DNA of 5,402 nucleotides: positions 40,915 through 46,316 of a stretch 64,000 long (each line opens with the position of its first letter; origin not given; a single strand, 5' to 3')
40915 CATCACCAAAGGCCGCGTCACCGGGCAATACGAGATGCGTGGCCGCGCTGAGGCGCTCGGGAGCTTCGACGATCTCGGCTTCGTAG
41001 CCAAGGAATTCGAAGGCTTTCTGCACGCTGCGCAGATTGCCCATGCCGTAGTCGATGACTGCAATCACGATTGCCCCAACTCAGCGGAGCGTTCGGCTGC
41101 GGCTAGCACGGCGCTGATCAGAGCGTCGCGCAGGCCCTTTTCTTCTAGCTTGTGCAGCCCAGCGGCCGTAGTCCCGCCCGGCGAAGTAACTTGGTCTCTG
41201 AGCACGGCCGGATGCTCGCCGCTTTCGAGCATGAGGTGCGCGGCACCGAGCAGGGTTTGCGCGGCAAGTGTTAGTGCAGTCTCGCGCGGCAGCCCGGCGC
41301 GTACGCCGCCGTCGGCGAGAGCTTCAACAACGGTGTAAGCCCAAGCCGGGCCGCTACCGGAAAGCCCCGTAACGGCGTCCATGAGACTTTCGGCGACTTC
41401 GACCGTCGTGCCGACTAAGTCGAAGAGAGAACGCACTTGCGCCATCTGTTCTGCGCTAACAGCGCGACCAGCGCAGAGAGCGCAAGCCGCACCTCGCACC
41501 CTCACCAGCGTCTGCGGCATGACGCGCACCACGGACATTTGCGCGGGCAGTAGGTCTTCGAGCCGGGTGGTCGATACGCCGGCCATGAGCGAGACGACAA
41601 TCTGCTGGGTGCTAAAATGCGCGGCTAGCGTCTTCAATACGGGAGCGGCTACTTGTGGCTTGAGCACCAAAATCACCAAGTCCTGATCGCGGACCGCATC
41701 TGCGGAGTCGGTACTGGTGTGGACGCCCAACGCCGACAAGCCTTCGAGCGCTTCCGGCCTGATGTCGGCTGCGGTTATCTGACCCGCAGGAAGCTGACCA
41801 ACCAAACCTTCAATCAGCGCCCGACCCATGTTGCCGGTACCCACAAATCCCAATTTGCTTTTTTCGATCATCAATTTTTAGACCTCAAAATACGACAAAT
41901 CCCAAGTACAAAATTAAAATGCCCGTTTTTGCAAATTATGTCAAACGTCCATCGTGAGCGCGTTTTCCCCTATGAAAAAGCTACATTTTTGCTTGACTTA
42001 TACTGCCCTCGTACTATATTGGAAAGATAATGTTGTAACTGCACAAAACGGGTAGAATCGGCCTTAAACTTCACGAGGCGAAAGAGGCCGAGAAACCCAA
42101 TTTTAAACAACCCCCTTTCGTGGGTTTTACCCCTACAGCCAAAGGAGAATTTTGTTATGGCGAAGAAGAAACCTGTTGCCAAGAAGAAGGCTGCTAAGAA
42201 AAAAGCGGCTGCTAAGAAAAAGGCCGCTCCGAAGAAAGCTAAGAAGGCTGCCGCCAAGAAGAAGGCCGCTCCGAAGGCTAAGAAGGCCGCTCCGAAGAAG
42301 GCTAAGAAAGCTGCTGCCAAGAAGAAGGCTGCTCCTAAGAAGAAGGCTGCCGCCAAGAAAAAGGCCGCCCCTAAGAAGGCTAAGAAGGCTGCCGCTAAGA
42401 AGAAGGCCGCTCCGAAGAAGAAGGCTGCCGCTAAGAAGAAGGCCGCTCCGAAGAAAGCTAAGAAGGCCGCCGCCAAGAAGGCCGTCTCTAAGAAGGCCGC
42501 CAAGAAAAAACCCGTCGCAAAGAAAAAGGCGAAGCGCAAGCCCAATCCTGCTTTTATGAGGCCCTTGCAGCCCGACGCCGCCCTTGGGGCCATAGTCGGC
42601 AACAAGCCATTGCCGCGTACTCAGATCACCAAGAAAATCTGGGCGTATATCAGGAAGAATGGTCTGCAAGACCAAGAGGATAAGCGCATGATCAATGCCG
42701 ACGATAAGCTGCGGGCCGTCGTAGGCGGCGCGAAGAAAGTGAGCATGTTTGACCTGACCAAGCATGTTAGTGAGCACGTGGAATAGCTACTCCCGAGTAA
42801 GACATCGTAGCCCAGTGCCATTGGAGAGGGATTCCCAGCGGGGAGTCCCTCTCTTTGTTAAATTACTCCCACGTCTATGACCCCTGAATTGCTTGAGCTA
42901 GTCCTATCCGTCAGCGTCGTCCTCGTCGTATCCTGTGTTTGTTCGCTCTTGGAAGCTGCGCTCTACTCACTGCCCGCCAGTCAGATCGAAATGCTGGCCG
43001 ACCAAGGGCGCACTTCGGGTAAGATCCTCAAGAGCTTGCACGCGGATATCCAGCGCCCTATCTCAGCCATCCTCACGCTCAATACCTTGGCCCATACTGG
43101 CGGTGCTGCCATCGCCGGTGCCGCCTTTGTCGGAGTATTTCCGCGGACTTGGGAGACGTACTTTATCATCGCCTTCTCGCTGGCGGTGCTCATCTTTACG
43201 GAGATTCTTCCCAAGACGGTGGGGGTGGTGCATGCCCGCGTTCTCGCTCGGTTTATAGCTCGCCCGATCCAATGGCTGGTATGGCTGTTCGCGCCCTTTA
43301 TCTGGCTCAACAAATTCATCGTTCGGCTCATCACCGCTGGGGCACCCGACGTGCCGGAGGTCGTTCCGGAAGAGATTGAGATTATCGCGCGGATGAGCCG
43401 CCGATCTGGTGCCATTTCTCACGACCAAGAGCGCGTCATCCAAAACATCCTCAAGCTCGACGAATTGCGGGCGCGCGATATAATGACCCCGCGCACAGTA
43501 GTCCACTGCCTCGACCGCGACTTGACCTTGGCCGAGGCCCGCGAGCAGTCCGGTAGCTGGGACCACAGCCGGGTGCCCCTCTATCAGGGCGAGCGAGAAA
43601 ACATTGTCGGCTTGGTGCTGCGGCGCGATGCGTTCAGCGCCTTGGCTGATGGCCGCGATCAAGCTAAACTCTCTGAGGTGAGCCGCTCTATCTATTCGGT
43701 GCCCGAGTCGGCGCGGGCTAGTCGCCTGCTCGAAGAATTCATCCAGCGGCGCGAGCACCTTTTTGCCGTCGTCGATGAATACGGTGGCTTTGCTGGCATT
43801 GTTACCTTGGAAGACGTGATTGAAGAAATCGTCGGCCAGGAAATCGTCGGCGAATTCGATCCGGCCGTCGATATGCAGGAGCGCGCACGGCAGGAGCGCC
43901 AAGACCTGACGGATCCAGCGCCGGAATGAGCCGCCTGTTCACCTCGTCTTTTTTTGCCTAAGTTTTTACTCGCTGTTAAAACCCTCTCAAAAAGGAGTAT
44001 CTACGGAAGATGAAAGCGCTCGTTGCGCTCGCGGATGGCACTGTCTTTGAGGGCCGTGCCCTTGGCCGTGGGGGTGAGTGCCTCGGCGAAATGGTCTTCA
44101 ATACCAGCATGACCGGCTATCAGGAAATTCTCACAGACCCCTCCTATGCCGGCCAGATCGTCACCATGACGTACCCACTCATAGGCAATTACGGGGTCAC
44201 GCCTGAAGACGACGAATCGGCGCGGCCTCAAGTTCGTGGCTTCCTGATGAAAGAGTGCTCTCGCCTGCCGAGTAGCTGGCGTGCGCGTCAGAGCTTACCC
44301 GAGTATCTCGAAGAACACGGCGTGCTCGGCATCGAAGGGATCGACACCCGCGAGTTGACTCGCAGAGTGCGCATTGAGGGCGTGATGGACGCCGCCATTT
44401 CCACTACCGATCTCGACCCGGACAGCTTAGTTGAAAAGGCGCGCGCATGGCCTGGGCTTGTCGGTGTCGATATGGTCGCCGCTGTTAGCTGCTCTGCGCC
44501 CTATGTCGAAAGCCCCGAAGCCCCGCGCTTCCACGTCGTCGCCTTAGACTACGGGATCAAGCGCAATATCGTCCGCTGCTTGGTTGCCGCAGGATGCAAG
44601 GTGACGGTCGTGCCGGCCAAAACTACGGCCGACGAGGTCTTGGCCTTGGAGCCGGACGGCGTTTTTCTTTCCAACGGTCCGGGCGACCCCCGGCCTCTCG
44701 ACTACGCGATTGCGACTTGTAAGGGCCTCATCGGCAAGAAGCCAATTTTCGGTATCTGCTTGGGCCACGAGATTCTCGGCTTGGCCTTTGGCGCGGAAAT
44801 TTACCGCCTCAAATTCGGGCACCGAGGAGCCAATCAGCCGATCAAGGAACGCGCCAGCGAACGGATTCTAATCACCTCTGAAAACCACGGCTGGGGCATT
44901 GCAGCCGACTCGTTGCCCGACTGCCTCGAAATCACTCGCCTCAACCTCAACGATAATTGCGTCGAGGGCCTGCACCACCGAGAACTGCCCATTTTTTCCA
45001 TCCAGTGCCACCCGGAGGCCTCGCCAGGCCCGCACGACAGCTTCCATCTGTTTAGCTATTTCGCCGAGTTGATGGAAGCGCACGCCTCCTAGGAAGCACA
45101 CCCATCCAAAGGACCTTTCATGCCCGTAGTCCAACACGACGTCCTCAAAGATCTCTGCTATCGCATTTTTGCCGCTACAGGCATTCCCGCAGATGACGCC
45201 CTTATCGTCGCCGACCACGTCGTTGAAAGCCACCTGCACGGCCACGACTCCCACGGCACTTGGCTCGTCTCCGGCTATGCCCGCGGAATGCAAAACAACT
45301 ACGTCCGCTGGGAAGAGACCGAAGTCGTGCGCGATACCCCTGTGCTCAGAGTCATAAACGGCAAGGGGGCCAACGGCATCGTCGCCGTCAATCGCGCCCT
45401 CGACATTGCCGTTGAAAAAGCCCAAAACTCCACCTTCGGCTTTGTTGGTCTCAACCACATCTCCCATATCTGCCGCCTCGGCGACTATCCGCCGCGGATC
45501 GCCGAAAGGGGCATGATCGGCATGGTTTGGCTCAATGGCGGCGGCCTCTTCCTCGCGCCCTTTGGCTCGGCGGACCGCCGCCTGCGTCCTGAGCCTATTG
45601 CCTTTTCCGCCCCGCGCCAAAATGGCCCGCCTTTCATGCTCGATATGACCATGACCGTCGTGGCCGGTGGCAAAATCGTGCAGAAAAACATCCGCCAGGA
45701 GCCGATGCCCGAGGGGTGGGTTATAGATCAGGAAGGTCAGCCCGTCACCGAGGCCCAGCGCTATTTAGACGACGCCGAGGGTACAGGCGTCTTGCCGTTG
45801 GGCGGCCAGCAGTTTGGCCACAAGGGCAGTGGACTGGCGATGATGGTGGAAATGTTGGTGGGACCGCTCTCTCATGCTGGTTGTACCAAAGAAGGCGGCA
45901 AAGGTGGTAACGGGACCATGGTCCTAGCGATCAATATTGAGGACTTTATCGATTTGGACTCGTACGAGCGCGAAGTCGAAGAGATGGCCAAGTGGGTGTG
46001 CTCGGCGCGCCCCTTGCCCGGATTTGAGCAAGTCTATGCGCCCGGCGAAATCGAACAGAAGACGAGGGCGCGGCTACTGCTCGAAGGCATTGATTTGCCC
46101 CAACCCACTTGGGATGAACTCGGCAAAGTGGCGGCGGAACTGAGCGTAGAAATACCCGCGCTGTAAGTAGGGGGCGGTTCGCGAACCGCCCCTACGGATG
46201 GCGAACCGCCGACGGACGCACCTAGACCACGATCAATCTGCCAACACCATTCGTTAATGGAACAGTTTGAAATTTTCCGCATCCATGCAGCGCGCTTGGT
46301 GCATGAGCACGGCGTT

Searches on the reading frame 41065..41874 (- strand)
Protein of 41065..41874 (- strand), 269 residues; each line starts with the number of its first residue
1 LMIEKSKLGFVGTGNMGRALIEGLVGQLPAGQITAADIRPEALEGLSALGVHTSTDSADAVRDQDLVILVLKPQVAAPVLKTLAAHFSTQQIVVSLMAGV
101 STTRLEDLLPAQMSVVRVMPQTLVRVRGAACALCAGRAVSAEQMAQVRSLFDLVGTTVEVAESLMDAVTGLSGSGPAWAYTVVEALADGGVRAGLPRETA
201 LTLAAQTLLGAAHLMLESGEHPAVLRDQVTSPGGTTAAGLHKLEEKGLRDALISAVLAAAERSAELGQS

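Call 53: search_protein_families(library=pfam, proteins=[window:41065-41874:-], max_evalue=0.00001)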
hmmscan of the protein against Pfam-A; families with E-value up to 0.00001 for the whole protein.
window:41065-41874:- (269 aa): 3 families
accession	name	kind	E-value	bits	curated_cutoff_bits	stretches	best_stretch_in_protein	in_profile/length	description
PF14748.11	P5CR_dimer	-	1.8e-42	144.3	25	1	162-266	1-105/105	Pyrroline-5-carboxylate reductase dimerisation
PF03807.23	F420_oxidored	-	2.9e-15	57.1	21.6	1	7-99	1-94/94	NADP oxidoreductase coenzyme F420-dependent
PF03446.21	NAD_binding_2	-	4.6e-07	30.4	21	1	7-95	1-91/161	NAD binding domain of 6-phosphogluconate dehydrogenase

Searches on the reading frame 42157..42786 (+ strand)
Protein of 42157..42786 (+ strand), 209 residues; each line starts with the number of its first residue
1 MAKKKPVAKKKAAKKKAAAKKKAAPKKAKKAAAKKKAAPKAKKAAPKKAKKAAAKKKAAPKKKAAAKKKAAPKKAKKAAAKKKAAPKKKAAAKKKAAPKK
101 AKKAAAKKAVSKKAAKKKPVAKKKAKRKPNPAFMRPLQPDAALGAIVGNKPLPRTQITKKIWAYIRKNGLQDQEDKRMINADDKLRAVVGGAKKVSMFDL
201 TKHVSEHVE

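Call 53: search_protein_families(library=pfam, proteins=[window:42157-42786:+], max_evalue=0.00001)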
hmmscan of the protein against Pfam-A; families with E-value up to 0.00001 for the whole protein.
window:42157-42786:+ (209 aa): 1 family
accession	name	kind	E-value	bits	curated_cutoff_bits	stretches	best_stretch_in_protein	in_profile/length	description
PF02201.23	SWIB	-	4.1e-25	87.8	25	1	136-208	2-74/74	SWIB/MDM2 domain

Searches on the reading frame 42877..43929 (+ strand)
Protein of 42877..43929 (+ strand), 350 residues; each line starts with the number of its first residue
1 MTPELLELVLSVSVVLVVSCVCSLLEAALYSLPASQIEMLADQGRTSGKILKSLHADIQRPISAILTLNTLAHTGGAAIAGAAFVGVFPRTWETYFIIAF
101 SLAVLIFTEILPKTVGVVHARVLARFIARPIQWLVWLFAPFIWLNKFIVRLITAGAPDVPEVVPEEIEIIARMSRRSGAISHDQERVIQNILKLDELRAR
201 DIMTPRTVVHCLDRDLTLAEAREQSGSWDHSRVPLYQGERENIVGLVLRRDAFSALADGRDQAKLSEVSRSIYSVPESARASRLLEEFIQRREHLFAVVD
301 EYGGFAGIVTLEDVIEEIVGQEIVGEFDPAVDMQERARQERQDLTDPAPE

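Call 53: search_protein_families(library=pfam, proteins=[window:42877-43929:+], max_evalue=0.00001)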
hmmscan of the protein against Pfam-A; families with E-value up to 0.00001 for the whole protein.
window:42877-43929:+ (350 aa): 2 families
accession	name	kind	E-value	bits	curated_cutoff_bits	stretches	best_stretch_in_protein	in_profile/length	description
PF01595.25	CNNM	-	9.8e-34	117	28.4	1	14-183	5-180/181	Cyclin M transmembrane N-terminal domain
PF00571.33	CBS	-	3.9e-15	56.4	24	1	267-319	3-56/57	CBS domain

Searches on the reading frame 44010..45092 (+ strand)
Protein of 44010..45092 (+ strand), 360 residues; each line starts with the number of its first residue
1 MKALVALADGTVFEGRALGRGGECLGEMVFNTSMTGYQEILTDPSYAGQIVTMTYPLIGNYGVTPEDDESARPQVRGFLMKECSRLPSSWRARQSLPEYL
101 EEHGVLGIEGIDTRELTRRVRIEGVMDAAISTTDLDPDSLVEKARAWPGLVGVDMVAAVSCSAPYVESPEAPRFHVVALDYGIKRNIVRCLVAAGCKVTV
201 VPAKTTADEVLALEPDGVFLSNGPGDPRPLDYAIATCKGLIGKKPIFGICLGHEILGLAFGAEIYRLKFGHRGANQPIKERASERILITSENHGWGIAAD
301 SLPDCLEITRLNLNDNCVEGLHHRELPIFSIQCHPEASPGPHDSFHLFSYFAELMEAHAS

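Call 53: search_protein_families(library=pfam, proteins=[window:44010-45092:+], max_evalue=0.00001)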
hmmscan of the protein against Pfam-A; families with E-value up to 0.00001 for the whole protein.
window:44010-45092:+ (360 aa): 2 families
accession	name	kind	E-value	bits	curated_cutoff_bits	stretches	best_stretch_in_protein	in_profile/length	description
PF00988.28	CPSase_sm_chain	-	3e-52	176.2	27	1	6-130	2-126/126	Carbamoyl-phosphate synthase small chain, CPSase domain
PF00117.34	GATase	-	7.9e-51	172.9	22.8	1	178-352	2-188/190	Glutamine amidotransferase class-I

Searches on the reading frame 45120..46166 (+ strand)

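Call 54: search_protein_families(library=pfam, proteins=[window:45120-46166:+], max_evalue=0.00001)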
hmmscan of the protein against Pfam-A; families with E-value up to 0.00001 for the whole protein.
window:45120-46166:+ (348 aa): 1 family
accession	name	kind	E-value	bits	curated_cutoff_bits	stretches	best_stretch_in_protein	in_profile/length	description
PF02615.19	Ldh_2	-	4.2e-88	296.1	38.8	1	4-334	1-332/333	Malate/L-lactate dehydrogenase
